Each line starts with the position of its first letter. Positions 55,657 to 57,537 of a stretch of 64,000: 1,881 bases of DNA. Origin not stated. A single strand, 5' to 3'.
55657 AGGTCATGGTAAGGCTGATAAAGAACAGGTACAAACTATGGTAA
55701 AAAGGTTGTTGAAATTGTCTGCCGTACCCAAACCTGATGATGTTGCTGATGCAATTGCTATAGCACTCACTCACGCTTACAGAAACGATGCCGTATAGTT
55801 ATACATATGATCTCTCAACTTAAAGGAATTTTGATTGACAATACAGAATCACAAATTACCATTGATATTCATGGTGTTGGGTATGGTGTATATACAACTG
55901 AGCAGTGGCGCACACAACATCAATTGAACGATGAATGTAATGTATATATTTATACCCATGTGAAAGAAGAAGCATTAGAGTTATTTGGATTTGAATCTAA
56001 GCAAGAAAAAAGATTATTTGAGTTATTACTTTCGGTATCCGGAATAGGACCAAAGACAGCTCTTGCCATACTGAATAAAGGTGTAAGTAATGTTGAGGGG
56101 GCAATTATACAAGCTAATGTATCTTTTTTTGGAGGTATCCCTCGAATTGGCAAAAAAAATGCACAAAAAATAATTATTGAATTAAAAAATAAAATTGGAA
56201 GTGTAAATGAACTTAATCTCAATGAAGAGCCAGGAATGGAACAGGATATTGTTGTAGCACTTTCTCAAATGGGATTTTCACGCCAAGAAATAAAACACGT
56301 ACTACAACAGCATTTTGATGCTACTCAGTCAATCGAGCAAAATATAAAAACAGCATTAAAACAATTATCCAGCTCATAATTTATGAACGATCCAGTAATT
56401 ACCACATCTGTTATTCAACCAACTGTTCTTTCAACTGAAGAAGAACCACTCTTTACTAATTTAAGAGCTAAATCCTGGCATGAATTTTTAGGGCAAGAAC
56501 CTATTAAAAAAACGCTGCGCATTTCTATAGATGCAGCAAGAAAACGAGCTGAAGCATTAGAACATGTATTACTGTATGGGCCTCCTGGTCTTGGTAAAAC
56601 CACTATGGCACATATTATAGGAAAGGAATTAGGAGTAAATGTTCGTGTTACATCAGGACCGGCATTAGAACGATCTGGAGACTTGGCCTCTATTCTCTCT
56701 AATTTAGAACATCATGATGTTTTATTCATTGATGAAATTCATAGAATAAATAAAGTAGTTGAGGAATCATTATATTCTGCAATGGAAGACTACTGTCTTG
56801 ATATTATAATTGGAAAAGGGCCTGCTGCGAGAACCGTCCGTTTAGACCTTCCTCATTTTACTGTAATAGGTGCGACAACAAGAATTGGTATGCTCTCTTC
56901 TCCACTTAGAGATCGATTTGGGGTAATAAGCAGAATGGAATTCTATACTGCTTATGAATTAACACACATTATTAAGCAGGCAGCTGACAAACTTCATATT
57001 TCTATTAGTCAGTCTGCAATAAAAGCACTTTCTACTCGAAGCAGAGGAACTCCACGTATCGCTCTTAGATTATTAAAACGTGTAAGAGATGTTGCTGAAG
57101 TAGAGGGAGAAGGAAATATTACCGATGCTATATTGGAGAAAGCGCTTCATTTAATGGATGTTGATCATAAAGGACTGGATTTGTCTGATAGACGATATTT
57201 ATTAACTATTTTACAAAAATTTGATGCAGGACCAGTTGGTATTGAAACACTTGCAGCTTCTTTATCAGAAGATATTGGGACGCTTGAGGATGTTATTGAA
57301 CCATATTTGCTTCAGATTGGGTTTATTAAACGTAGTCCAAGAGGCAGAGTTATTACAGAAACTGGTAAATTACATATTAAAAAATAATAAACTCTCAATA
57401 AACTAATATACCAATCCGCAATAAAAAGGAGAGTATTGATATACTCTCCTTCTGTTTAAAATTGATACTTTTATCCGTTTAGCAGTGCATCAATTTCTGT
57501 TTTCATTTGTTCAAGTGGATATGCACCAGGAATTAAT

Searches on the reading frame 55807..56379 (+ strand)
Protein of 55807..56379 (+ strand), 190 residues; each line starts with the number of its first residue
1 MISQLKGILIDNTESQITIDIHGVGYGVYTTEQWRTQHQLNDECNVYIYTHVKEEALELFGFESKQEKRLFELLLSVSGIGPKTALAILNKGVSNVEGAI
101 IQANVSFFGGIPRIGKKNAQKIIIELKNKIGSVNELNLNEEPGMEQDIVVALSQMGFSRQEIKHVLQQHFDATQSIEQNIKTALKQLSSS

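Call 8: search_protein_families(library=pfam, proteins=[window:55807-56379:+], max_evalue=0.001)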
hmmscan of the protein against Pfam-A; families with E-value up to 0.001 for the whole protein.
window:55807-56379:+ (190 aa): 5 families
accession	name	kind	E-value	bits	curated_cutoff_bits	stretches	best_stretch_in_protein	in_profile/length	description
PF14520.12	HHH_5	-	6.8e-18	65.3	27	1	71-127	1-56/57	Helix-hairpin-helix domain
PF01330.27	RuvA_N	-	1.2e-16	61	23.6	1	1-61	1-61/61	RuvA N terminal domain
PF07499.19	RuvA_C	-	2.1e-05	25.4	24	1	145-188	3-47/47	RuvA, C-terminal domain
PF00633.29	HHH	-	0.00013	22.1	24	1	71-90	10-29/30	Helix-hairpin-helix motif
PF01367.25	5_3_exonuc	-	0.00046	21.1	40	0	110-158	22-70/97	5'-3' exonuclease, C-terminal SAM fold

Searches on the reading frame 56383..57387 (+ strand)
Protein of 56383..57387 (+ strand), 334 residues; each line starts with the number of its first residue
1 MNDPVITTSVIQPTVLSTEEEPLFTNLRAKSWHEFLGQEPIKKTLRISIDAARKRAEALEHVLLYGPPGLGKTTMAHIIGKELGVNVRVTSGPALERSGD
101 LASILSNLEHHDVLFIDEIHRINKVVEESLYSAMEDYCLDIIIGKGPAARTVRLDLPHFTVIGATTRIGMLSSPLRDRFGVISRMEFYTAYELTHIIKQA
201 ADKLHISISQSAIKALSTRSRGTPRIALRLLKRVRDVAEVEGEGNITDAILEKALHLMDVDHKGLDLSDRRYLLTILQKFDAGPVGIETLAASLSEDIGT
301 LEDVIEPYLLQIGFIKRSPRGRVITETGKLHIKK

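Call 8: search_protein_families(library=pfam, proteins=[window:56383-57387:+], max_evalue=0.001)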
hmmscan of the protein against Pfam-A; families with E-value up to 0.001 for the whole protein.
window:56383-57387:+ (334 aa): 13 families
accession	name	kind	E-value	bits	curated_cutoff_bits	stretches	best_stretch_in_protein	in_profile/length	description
PF05496.18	RuvB_N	-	9.5e-77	256.6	27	1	27-185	1-159/159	Holliday junction DNA helicase RuvB P-loop domain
PF17864.7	AAA_lid_4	-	2.2e-25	88.7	27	1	188-261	1-74/74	RuvB AAA lid domain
PF05491.19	RuvB_C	-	5.2e-24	84.4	24.7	1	263-332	2-71/72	RuvB C-terminal winged helix domain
PF00004.35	AAA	-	1.3e-21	77.9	21.2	1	62-184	1-128/131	ATPase family associated with various cellular activities (AAA)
PF07728.20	AAA_5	-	1.7e-08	35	22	1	61-179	1-139/139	AAA domain (dynein-related subfamily)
PF01078.27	Mg_chelatase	-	4.8e-06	26.6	20.3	0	58-79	21-42/207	Magnesium chelatase, subunit ChlI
PF13191.12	AAA_16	-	3.3e-05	24.9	32.6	1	35-95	2-61/167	AAA ATPase domain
PF00910.28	RNA_helicase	-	9.7e-05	23.3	21.5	1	62-131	1-65/105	RNA helicase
PF13173.12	AAA_14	-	0.00021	21.7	27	1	62-127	5-79/129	AAA domain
PF06068.19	TIP49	-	0.00021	21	23.8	0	33-90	24-81/347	TIP49 P-loop domain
PF07726.17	AAA_3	-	0.00048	20.5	27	0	61-93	1-34/131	ATPase family associated with various cellular activities (AAA)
PF03215.21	Rad17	-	0.00088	19.7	23.8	0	61-99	47-85/186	Rad17 P-loop domain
PF02367.23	TsaE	-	0.00089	19.7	26.6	0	55-91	17-53/128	Threonylcarbamoyl adenosine biosynthesis protein TsaE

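Call 9: find_encoding_contigs(protein=window:56383-57387:+, flank=10000, max_places=6)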
Protein window:56383-57387:+ (334 aa): 23 contigs read that carry it; 6 places shown.
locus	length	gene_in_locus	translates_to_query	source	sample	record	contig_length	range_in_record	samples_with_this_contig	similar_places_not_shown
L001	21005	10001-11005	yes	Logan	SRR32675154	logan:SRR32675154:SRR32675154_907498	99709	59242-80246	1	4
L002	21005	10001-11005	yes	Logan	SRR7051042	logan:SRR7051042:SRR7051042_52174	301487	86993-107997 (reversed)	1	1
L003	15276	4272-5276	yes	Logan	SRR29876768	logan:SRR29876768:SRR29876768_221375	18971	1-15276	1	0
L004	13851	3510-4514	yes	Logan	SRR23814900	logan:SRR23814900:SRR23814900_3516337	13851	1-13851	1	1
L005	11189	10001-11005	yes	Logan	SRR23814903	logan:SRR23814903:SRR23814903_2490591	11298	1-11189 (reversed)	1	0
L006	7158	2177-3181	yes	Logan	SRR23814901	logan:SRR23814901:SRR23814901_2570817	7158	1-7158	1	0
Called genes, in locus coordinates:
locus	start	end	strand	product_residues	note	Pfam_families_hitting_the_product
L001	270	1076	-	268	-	-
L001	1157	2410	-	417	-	PF13529:Peptidase_C39_2 (weak)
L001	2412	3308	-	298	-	PF18075:FtsX_ECD, PF02687:FtsX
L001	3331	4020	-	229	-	PF00005:ABC_tran, PF13304:AAA_21 (faint)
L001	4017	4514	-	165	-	-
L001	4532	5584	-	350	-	PF03462:PCRF, PF00472:RF-1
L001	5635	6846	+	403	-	PF05239:PRC (faint), PF03448:MgtE_N, PF00571:CBS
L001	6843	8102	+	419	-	PF01566:Nramp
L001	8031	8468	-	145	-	-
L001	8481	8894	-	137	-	-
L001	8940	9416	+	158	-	PF02075:RuvC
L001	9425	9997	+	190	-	PF01330:RuvA_N, PF14520:HHH_5, PF07499:RuvA_C (faint)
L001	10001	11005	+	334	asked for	PF01078:Mg_chelatase (faint), PF05496:RuvB_N, PF00004:AAA, PF07728:AAA_5 (weak), PF17864:AAA_lid_4, PF05491:WHD_RuvB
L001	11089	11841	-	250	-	PF13098:Thioredoxin_2 (weak), PF13462:Thioredoxin_4, PF01323:DSBA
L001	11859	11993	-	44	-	-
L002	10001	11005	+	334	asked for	PF01078:Mg_chelatase (faint), PF05496:RuvB_N, PF00004:AAA, PF07728:AAA_5 (weak), PF17864:AAA_lid_4, PF05491:WHD_RuvB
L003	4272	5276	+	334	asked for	PF01078:Mg_chelatase (faint), PF05496:RuvB_N, PF00004:AAA, PF07728:AAA_5 (weak), PF17864:AAA_lid_4, PF05491:WHD_RuvB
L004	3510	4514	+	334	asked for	PF01078:Mg_chelatase (faint), PF05496:RuvB_N, PF00004:AAA, PF07728:AAA_5 (weak), PF17864:AAA_lid_4, PF05491:WHD_RuvB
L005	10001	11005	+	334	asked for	PF01078:Mg_chelatase (faint), PF05496:RuvB_N, PF00004:AAA, PF07728:AAA_5 (weak), PF17864:AAA_lid_4, PF05491:WHD_RuvB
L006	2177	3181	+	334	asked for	PF01078:Mg_chelatase (faint), PF05496:RuvB_N, PF00004:AAA, PF07728:AAA_5 (weak), PF17864:AAA_lid_4, PF05491:WHD_RuvB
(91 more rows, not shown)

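Call 70: list_cluster_members(proteins=[P0123, window:56383-57387:+, P0010, P0014])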
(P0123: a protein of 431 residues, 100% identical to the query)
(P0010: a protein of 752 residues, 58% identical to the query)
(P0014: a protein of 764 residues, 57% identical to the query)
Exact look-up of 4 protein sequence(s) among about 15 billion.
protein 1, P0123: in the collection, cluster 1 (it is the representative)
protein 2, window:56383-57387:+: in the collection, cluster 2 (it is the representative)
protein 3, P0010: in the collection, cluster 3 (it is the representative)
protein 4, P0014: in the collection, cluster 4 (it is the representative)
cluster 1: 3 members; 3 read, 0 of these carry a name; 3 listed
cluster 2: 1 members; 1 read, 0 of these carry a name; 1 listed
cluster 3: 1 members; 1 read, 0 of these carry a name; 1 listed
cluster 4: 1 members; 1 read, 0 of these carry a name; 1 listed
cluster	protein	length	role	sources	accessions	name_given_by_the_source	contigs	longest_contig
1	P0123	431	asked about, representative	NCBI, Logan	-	-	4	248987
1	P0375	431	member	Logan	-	-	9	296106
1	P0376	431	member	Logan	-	-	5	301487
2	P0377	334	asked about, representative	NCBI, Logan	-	-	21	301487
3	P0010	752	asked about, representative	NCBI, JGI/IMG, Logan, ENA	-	-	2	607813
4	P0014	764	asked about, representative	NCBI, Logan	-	-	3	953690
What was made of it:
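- Tried and rejected: Cluster look-up for organism names: none returned (call 70).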
